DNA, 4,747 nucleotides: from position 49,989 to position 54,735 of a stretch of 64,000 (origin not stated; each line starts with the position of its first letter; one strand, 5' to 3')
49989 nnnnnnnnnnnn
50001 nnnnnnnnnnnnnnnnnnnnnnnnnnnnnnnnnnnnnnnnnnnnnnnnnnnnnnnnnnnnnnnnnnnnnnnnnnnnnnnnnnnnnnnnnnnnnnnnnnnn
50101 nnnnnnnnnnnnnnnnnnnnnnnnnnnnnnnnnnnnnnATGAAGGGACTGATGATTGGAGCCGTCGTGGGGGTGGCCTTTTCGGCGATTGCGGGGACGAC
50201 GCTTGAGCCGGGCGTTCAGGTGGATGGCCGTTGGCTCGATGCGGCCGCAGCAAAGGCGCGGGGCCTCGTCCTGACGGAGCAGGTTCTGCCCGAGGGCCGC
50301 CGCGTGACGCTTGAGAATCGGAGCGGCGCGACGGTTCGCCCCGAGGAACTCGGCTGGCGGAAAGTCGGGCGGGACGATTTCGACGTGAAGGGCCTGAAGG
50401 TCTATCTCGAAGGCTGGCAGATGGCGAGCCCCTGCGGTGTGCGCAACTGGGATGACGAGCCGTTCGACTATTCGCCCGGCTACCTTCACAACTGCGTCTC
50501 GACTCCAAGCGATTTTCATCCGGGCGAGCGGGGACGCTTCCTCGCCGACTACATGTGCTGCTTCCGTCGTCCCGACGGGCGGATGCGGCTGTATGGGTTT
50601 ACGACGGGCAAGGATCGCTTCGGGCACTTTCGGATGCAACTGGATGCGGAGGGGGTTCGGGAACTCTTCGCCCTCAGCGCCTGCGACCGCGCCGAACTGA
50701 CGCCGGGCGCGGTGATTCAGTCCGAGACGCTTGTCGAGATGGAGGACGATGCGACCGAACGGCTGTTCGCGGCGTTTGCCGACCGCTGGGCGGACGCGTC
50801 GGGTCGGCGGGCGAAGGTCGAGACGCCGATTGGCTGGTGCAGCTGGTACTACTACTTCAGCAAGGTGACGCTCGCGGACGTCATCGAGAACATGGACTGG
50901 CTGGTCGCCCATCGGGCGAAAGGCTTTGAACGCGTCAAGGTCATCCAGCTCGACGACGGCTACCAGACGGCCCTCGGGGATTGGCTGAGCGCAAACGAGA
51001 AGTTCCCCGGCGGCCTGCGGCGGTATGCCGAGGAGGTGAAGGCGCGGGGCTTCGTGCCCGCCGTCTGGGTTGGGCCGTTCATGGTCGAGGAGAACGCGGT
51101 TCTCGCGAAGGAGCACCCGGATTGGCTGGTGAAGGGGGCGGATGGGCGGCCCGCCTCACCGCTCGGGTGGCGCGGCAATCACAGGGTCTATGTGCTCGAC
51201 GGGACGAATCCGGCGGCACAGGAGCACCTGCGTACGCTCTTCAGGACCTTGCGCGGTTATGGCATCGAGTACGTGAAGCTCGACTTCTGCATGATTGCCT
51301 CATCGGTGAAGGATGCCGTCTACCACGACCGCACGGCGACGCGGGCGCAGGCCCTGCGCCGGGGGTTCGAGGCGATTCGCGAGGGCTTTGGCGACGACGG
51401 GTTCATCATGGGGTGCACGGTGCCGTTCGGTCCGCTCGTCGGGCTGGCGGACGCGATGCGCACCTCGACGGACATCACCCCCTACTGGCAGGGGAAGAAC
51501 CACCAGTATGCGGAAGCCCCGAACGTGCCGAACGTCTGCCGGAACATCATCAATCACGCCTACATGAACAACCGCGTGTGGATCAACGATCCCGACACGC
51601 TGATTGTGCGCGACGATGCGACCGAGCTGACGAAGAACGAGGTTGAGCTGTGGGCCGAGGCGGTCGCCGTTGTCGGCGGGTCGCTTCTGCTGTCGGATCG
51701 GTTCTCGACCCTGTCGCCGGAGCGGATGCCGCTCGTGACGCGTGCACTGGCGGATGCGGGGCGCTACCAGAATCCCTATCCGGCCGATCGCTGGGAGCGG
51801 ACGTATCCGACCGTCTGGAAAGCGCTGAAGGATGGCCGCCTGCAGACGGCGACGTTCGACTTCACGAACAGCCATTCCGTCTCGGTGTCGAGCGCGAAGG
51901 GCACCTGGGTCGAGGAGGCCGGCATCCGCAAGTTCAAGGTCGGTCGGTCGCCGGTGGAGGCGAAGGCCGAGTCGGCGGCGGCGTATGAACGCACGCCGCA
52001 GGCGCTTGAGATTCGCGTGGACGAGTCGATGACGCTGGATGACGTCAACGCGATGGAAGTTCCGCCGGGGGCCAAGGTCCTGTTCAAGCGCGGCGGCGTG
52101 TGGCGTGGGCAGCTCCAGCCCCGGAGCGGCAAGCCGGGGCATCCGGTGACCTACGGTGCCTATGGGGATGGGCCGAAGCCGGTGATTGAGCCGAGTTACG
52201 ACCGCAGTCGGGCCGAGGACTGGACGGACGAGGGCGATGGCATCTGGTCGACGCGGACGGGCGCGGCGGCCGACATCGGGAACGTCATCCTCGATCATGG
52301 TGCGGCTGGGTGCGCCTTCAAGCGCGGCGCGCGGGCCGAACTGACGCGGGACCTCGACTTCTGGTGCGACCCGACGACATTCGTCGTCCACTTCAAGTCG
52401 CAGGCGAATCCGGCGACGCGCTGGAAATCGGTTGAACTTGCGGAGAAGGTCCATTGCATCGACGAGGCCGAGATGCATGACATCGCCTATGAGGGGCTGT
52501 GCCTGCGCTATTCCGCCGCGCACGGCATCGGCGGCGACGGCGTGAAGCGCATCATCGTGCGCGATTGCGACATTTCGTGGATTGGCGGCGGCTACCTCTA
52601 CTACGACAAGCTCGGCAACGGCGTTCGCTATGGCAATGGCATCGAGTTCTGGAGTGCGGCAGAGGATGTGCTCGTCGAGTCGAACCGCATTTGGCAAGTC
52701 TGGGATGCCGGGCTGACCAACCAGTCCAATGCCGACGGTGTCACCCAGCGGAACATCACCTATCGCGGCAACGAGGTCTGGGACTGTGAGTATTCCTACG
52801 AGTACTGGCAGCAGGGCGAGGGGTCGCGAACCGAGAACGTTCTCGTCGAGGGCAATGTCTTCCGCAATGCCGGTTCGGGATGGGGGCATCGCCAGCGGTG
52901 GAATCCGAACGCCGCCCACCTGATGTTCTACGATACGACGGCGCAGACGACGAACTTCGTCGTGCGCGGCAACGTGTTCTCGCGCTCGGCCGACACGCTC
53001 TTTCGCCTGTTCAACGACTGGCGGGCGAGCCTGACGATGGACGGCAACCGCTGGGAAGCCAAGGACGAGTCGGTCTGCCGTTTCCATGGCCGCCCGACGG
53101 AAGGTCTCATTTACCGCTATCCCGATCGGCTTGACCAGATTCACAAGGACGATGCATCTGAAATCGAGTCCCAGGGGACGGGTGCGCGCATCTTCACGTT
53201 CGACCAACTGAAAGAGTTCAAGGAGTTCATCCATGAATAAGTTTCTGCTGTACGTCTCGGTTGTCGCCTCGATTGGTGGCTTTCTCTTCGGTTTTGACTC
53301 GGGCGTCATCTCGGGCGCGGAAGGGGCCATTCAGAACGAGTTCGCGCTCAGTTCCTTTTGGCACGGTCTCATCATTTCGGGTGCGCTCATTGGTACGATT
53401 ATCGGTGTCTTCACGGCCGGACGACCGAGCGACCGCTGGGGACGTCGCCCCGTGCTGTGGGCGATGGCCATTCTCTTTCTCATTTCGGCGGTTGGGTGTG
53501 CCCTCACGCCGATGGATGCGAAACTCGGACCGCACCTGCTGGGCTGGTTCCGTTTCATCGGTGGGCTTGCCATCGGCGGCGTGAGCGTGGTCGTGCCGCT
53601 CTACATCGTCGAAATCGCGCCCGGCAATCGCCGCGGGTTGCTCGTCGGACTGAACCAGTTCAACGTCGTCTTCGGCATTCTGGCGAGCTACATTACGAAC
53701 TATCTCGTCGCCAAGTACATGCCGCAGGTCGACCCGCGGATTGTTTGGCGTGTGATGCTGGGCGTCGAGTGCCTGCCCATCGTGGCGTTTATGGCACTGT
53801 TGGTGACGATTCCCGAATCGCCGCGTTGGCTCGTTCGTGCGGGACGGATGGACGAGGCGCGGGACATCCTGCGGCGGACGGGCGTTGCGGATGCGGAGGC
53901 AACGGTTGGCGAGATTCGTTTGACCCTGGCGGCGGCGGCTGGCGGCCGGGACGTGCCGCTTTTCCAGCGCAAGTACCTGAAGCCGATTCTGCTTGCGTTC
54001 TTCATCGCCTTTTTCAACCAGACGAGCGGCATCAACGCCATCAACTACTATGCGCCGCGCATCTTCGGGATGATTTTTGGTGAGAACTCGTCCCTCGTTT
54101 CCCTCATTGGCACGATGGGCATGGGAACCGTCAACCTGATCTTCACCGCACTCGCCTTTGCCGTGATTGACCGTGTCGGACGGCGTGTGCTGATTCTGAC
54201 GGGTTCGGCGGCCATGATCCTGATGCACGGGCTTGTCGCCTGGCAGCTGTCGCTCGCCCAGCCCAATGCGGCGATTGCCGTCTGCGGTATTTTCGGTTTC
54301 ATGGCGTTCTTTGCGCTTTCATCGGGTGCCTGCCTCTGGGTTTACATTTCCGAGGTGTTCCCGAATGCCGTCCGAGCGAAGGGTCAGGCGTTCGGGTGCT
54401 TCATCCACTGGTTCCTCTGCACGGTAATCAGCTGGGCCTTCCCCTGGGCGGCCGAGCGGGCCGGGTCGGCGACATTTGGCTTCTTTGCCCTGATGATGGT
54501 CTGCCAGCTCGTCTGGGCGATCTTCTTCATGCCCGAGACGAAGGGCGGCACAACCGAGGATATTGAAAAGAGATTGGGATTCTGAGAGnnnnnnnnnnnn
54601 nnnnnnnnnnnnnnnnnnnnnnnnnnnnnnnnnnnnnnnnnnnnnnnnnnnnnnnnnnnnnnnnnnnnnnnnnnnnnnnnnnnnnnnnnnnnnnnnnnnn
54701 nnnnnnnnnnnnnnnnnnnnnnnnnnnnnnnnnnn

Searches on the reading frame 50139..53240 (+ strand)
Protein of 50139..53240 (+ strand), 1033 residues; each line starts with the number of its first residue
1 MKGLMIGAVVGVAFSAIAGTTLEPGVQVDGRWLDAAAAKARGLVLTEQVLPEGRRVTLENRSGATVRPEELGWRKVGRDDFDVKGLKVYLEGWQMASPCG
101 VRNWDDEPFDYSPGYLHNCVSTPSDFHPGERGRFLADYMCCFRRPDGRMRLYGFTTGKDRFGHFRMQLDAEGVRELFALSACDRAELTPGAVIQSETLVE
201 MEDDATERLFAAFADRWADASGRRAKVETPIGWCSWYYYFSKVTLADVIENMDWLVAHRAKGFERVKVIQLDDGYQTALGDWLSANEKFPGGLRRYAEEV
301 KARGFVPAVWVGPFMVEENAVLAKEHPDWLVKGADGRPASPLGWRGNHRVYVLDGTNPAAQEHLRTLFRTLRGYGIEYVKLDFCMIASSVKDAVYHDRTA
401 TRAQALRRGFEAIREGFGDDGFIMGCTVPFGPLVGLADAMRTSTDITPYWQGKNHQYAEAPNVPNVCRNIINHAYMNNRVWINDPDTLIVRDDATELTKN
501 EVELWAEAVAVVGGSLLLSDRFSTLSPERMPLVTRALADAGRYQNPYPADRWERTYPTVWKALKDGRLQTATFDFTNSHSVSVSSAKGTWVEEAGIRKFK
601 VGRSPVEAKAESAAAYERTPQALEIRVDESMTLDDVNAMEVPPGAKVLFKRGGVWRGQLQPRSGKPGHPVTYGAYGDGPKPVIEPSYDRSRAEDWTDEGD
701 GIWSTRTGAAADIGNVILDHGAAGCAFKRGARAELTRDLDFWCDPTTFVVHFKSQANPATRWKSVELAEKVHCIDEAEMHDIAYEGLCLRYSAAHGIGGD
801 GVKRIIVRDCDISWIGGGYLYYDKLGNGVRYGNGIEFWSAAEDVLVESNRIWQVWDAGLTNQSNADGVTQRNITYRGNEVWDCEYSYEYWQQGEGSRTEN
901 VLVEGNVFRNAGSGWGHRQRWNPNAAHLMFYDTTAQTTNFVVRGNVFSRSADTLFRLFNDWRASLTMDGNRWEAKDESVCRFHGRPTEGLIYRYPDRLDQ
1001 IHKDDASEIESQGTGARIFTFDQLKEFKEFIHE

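Call 3: search_protein_families(library=pfam, proteins=[window:50139-53240:+], max_evalue=0.001)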
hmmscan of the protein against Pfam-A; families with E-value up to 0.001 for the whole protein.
window:50139-53240:+ (1033 aa): 2 families
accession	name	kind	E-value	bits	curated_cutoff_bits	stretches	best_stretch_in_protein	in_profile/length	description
PF02065.24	Melibiase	-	1.9e-16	60.5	27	1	274-389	80-197/347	Melibiase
PF13229.12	Beta_helix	-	2.1e-05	24.6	25.9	1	773-912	35-138/158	Right handed beta helix region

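Call 29: search_solved_structures(query=window:50139-53240:+, max_evalue=0.001)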
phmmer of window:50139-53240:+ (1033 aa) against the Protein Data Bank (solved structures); distinct sequences matched with E-value up to 0.001: 19.
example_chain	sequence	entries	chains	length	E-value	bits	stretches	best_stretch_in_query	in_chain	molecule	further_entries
1zy9_A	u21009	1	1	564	1.1e-63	218.8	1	87-528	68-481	alpha-galactosidase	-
5m0x_A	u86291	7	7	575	1.1e-63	218.8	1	86-528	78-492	Alpha-galactosidase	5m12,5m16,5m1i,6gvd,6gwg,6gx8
6gta_A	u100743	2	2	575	1.3e-62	215.2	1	86-528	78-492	Alpha-galactosidase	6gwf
6lcj_A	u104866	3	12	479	6.5e-38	133.4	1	207-532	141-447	Alpha-galactosidase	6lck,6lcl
3mi6_A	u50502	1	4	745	4e-11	44.7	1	272-388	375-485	Alpha-galactosidase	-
8x1b_A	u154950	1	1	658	6.1e-09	37.5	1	231-341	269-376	Alpha-galactosidase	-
9awt_A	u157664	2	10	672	6.3e-09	37.4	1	231-341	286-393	A type blood alpha-D-galactosamine galactosaminidase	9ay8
9ayu_A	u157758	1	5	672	1.4e-08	36.3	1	231-340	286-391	A type blood alpha-D-galactosamine galactosaminidase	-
4fnr_A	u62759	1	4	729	1.5e-08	36.2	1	272-385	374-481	Alpha-galactosidase AgaA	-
4fnt_A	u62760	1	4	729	1.6e-08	36.1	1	272-385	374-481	Alpha-galactosidase AgaA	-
4fnp_A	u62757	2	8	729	1.7e-08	36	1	272-384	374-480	Alpha-galactosidase AgaA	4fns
4fnq_A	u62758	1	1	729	2.5e-08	35.4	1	272-384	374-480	Alpha-galactosidase AgaB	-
2xn0_A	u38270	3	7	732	3.7e-08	34.9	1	274-389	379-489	ALPHA-GALACTOSIDASE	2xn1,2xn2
4fnu_A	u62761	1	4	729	7.5e-08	33.9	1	272-380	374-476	Alpha-galactosidase AgaA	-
6phu_A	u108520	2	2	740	1.7e-07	32.7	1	276-385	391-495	Alpha-galactosidase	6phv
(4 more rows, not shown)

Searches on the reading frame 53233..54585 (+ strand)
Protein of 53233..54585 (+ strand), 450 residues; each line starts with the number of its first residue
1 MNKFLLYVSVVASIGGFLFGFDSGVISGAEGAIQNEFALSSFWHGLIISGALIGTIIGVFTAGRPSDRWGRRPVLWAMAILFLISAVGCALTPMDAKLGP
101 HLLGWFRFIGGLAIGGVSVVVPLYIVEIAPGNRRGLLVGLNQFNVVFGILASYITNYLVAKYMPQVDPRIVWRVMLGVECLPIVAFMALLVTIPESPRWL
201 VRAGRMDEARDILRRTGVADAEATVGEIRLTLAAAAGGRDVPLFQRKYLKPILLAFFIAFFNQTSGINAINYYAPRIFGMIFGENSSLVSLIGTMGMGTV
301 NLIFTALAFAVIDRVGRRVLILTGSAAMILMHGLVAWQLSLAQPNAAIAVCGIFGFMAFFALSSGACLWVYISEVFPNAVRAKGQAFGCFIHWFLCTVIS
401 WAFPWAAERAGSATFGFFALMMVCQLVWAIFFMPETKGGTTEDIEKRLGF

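Call 3: search_protein_families(library=pfam, proteins=[window:53233-54585:+], max_evalue=0.001)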
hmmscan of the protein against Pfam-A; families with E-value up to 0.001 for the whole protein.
window:53233-54585:+ (450 aa): 2 families
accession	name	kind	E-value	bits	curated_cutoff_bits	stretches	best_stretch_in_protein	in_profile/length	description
PF00083.30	Sugar_tr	-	1.4e-99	334.5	22.3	1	8-446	1-450/452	Sugar (and other) transporter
PF07690.21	MFS_1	-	3.5e-25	89.1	33.4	1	13-387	2-334/347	Major Facilitator Superfamily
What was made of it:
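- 53233..54585 (+): Sugar-porter-family MFS symporter (XylE/GlcP-like). Its stop codon ends 3 nt before the GRE start. Pfam Sugar_tr E 1e-99 (call 3).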

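Call 4: search_protein_families(library=ncbifam, proteins=[window:53233-54585:+], max_evalue=0.001)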
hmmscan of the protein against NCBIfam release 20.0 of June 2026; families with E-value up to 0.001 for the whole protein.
window:53233-54585:+ (450 aa): 17 families
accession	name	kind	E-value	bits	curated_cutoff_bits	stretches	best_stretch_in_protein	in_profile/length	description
TIGR00879.1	SP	subfamily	1.2e-91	307.8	237.8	1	5-444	55-510/510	sugar porter family MFS transporter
NF007484.0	PRK10077.1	equivalog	4.3e-88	296.3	608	1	2-446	7-470/480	D-xylose transporter XylE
NF052357.1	GlucTporGlcPStph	equivalog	1.4e-74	251.5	750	1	9-448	9-437/445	glucose transporter GlcP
TIGR00895.1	2A0115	subfamily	3.5e-29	101.9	418.55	1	2-387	12-378/398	aromatic acid/H+ symport family MFS transporter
TIGR00898.1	2A0119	subfamily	4.5e-27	95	550.75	1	32-442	113-504/506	cation transport protein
TIGR00883.1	2A0106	subfamily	4.2e-17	62.3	443.45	1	56-389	49-360/400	metabolite/H+ symporter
NF011656.1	PRK15075.1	subfamily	1.2e-11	44.2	445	2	266-387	245-363/419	tricarballylate/proton symporter TcuC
NF003024.0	PRK03893.1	subfamily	2.6e-11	43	604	1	11-236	25-236/497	sialate:H+ symport family MFS transporter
NF053517.1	HbztTptrPcaK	equivalog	4.7e-11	42.3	770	1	7-396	19-390/437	4-hydroxybenzoate transporter PcaK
TIGR01299.1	synapt_SV2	subfamily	1.2e-10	40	637.3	1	35-215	195-376/742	synaptic vesicle protein SV2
TIGR00891.1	2A0112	subfamily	8.9e-10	38.2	552.9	1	18-386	23-367/405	sialate:H+ symport family MFS transporter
NF008586.0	PRK11551.1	equivalog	3.9e-08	32.7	410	1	18-212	26-209/406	3-(3-hydroxy-phenyl)propionate transporter MhpT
NF053813.1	MFS_TcaB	equivalog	3.2e-06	26.1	475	1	31-133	30-127/396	putative multidrug effflux MFS transporter TcaB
TIGR00880.1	2_A_01_02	superfamily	3.3e-06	27.3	131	1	49-195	6-140/141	multidrug resistance protein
TIGR00710.1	efflux_Bcr_CflA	subfamily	2.8e-05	23.7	200.9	1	33-120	31-113/385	Bcr/CflA family efflux MFS transporter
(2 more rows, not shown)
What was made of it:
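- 53233..54585 (+): TIGR00879 scores 308 against a cutoff of 238 (call 4).
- NCBIfam equivalog scores are 3-4 times below their cutoffs (call 4).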

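Call 30: search_solved_structures(query=window:53233-54585:+, max_evalue=1e-20)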
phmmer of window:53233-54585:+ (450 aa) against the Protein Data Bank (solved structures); distinct sequences matched with E-value up to 1e-20: 23.
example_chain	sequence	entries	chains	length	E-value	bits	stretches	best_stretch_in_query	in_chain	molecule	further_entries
4qiq_A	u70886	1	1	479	3.7e-66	227.3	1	3-445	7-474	D-xylose-proton symporter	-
4ja3_A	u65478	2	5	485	4.3e-66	227.1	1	3-445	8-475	D-xylose-proton symporter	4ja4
4gby_A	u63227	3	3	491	4.5e-66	227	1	3-445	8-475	D-xylose-proton symporter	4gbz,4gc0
6n3i_A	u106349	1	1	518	1.5e-64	222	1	3-445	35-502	D-xylose transporter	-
4lds_A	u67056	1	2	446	1.9e-60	208.5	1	2-448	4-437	Glucose transporter GlcP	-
5c65_A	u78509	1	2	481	7.3e-43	150.5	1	5-446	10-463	Solute carrier family 2, facilitated glucose transporter member 3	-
4zw9_A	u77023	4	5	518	9.5e-43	150.1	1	5-446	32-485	Solute carrier family 2, facilitated glucose transporter member 3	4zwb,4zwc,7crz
7sps_A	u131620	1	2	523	9.9e-43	150.1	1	5-446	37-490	Solute carrier family 2, facilitated glucose transporter member 3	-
7spt_A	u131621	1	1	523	9.6e-42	146.8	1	5-446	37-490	Solute carrier family 2, facilitated glucose transporter member 3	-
5eqg_A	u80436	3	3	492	5.1e-41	144.4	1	38-445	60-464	Solute carrier family 2, facilitated glucose transporter member 1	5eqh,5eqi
6tha_A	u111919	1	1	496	5.3e-41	144.4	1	38-445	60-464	Solute carrier family 2, facilitated glucose transporter member 1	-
4pyp_A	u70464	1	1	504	9.6e-41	143.5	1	38-445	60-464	Solute carrier family 2, facilitated glucose transporter member 1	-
7wsm_A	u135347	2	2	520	9e-39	137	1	39-444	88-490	Solute carrier family 2, facilitated glucose transporter member 4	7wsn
9g11_A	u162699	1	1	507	2.9e-36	128.8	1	10-445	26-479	Sugar transport protein 6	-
7aaq_A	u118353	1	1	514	7.4e-35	124.1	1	47-444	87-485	Sugar transport protein 10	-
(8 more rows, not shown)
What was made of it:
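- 53233..54585 (+): XylE structures match at 4e-66 (call 30).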
